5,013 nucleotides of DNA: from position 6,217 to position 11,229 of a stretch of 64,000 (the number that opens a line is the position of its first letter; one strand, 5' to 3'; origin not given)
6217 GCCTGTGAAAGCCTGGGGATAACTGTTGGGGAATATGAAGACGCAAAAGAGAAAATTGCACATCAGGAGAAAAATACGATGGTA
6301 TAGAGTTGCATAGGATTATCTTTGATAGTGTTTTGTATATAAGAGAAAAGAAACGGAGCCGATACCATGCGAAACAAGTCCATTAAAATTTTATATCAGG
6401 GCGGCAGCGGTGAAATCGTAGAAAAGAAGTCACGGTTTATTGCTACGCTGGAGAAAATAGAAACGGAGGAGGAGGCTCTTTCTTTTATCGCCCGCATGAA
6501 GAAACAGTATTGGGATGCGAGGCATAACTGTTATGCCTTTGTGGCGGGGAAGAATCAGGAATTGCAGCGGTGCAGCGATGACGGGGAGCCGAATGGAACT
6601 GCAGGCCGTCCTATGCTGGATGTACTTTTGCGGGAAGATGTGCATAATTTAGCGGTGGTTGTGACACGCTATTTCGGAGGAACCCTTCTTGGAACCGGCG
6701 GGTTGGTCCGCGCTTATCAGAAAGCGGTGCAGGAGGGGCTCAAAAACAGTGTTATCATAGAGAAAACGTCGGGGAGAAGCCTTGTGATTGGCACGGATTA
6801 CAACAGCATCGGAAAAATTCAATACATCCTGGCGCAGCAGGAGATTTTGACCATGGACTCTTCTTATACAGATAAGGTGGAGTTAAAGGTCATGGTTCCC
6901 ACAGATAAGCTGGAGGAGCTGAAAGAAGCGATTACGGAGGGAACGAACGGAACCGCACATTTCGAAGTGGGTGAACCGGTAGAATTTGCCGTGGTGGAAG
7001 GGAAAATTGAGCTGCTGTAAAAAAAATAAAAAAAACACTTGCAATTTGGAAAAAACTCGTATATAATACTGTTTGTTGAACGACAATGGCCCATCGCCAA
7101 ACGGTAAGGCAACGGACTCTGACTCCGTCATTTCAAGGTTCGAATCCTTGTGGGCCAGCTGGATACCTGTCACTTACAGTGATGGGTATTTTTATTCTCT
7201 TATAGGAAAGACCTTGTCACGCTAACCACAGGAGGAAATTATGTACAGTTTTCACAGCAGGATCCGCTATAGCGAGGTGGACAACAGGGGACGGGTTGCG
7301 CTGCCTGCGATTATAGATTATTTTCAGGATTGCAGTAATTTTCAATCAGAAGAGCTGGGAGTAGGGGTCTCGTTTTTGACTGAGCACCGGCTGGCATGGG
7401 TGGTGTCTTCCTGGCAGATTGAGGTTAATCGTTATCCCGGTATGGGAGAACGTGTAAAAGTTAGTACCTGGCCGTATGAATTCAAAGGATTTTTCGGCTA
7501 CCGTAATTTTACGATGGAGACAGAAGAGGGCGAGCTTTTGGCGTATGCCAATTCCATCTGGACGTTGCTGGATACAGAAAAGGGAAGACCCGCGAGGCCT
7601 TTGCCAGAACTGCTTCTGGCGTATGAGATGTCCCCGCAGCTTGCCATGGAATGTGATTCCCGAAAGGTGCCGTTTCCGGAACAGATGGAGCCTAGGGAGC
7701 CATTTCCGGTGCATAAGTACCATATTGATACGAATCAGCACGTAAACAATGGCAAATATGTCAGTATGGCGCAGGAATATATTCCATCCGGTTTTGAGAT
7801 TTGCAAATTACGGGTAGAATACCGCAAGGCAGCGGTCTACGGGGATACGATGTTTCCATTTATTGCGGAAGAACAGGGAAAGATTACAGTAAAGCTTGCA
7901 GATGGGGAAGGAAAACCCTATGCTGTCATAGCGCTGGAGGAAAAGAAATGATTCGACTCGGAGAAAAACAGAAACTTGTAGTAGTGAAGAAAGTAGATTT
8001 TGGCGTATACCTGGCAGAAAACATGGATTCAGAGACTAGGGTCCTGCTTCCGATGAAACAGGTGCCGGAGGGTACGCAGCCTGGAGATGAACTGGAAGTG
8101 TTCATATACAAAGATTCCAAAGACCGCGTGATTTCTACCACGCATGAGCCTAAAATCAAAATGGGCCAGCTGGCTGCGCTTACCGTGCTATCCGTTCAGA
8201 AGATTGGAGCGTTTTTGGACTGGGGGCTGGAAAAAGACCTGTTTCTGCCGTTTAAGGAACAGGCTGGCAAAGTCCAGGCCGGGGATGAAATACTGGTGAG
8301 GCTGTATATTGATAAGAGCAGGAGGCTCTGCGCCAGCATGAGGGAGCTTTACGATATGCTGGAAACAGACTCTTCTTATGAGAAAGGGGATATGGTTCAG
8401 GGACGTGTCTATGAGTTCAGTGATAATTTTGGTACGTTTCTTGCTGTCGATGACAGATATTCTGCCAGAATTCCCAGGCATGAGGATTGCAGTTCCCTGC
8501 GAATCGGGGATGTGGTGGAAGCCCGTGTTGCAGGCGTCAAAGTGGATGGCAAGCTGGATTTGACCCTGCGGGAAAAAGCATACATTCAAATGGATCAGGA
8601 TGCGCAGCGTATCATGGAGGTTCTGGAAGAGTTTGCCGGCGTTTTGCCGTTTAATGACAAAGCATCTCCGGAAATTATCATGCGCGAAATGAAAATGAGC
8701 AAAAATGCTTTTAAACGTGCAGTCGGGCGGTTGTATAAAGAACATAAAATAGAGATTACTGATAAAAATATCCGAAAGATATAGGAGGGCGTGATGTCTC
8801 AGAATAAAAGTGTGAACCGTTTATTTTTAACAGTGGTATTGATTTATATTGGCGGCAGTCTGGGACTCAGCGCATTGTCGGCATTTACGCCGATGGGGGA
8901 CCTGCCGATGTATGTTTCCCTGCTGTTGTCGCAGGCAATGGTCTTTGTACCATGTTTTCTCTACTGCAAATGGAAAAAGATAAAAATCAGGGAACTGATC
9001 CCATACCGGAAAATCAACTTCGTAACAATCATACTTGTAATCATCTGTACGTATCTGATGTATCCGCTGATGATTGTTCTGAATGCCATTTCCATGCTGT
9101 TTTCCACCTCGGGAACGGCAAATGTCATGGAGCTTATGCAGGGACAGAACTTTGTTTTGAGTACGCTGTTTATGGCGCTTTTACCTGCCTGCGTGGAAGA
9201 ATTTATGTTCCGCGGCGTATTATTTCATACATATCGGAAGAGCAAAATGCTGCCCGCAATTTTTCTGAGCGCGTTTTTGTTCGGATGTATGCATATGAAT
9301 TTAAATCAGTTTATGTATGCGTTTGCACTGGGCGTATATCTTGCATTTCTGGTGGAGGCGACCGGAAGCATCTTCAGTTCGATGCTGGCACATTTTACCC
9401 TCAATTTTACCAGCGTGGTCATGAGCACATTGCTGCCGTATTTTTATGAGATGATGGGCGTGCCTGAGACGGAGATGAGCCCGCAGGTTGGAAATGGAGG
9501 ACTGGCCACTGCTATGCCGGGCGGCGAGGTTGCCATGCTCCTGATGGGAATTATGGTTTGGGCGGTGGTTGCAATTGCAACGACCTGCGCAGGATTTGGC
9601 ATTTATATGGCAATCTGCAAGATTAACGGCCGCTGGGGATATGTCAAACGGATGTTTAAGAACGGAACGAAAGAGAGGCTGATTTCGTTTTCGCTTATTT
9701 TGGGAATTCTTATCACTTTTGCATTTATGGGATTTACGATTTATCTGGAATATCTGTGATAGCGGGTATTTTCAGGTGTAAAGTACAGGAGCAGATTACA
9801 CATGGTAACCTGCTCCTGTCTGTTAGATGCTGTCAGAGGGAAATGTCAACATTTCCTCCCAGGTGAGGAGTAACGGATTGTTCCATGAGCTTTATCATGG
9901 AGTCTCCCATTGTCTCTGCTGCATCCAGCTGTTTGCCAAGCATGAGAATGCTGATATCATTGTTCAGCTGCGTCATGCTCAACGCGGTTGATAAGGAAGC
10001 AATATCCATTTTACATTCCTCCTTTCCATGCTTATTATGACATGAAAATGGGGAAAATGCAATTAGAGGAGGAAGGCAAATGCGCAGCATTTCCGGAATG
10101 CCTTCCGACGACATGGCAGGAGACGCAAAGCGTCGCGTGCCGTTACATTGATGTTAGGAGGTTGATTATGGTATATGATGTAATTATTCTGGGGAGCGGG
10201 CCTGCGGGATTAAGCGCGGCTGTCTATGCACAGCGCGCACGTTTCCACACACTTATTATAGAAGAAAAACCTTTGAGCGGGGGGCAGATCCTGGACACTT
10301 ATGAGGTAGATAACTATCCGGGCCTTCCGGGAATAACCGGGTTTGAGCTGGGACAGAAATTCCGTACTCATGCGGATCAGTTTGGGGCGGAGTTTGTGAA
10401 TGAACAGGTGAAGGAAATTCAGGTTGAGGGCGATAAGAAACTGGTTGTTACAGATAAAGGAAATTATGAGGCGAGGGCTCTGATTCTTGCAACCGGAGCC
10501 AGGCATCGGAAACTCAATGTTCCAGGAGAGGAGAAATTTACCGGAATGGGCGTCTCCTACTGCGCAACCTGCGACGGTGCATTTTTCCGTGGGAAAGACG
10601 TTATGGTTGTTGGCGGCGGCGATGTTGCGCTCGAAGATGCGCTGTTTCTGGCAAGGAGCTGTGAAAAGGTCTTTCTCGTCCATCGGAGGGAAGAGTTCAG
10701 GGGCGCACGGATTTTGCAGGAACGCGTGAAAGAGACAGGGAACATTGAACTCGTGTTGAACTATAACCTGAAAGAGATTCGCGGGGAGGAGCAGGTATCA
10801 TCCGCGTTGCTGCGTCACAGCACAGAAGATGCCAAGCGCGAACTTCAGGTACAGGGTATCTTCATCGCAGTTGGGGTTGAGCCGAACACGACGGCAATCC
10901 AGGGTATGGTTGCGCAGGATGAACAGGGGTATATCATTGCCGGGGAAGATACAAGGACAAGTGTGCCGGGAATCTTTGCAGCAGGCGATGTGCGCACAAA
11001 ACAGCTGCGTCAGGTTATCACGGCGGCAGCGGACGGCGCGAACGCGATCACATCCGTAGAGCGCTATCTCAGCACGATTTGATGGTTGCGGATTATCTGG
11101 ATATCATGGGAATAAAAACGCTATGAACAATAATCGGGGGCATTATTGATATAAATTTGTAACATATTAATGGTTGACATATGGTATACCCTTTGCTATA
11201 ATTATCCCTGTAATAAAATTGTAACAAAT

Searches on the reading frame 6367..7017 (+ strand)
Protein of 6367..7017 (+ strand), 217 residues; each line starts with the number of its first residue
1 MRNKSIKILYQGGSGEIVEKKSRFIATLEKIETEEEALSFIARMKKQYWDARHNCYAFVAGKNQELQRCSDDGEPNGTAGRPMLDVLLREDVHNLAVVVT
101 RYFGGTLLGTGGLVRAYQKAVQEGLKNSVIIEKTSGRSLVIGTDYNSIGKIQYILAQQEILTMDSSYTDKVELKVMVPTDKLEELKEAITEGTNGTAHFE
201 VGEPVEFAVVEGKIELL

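Call 63: search_protein_families(library=pfam, proteins=[window:6367-7017:+], max_evalue=0.00001)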
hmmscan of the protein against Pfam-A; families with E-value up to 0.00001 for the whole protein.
window:6367-7017:+ (217 aa): 2 families
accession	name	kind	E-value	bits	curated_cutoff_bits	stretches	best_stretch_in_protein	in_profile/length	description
PF01205.25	UPF0029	-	2.3e-40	137.4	27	1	20-124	1-106/107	Uncharacterized protein family UPF0029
PF09186.17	DUF1949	-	2.3e-16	59.9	23.7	1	143-195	3-55/56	Domain of unknown function (DUF1949)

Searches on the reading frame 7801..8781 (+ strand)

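Call 63: search_protein_families(library=pfam, proteins=[window:7801-8781:+], max_evalue=0.00001)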
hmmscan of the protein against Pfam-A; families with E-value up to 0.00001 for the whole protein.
window:7801-8781:+ (327 aa): 4 families
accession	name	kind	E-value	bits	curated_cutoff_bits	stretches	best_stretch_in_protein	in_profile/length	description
PF13509.12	S1_2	-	6.2e-32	110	21.8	2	53-114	1-60/61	S1 domain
PF17783.7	CvfB_WH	-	9e-22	77.1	22.9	1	269-325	1-57/58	CvfB-like winged helix domain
PF00575.29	S1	-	8e-07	29.8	22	0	193-256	2-73/74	S1 RNA binding domain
PF21543.3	CvfB_2nd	-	1.4e-06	28.5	27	1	197-257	15-75/76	Virulence regulatory factor CvfB, second domain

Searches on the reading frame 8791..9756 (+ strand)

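Call 63: search_protein_families(library=pfam, proteins=[window:8791-9756:+], max_evalue=0.00001)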
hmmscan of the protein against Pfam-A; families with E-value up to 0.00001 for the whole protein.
window:8791-9756:+ (322 aa): 1 family
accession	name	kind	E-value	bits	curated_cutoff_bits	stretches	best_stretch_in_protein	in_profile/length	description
PF02517.21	Rce1-like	-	6e-20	71.8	22.4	1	120-206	3-92/93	Type II CAAX prenyl endopeptidase Rce1-like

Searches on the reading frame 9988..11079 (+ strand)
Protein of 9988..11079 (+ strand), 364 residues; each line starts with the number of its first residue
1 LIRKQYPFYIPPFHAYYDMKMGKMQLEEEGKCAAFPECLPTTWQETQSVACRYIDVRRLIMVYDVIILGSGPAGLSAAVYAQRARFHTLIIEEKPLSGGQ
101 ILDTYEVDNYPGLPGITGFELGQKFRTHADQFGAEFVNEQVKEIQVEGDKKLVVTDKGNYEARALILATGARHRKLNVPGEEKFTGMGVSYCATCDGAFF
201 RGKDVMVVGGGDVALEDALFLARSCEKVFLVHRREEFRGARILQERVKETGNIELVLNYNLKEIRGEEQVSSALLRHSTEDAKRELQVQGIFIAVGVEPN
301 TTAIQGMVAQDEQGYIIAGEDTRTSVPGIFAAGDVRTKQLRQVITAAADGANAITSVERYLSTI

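Call 63: search_protein_families(library=pfam, proteins=[window:9988-11079:+], max_evalue=0.00001)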
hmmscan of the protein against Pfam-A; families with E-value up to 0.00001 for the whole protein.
window:9988-11079:+ (364 aa): 10 families
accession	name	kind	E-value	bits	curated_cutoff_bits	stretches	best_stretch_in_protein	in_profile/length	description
PF07992.20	Pyr_redox_2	-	1.3e-51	176.2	26.1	1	63-350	1-291/291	Pyridine nucleotide-disulphide oxidoreductase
PF13738.12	Pyr_redox_3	-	3.1e-28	99.3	30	1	138-333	101-305/305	Pyridine nucleotide-disulphide oxidoreductase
PF00070.33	Pyr_redox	-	1.3e-15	58.1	22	1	205-271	2-75/82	Pyridine nucleotide-disulphide oxidoreductase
PF01266.30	DAO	-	1.7e-10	41.4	27.9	0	123-175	153-208/353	FAD dependent oxidoreductase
PF00890.30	FAD_binding_2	-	3.9e-09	36.6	20.4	0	64-100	1-37/414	FAD binding domain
PF12831.13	FAD_oxidored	-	5.2e-09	36.3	27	1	64-101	1-38/416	FAD dependent oxidoreductase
PF01946.23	Thi4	-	5.9e-08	32.7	26.2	0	50-99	5-55/235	Thi4 family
PF03486.20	HI0933_like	-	1.3e-07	31.8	50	0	64-101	2-39/244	HI0933-like protein Rossmann domain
PF01134.28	GIDA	-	8.7e-07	28.8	22.1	0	64-94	1-31/391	Glucose inhibited division protein A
PF13450.12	NAD_binding_8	-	2.5e-06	28.1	21.9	0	67-108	1-41/68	NAD(P)-binding Rossmann-like domain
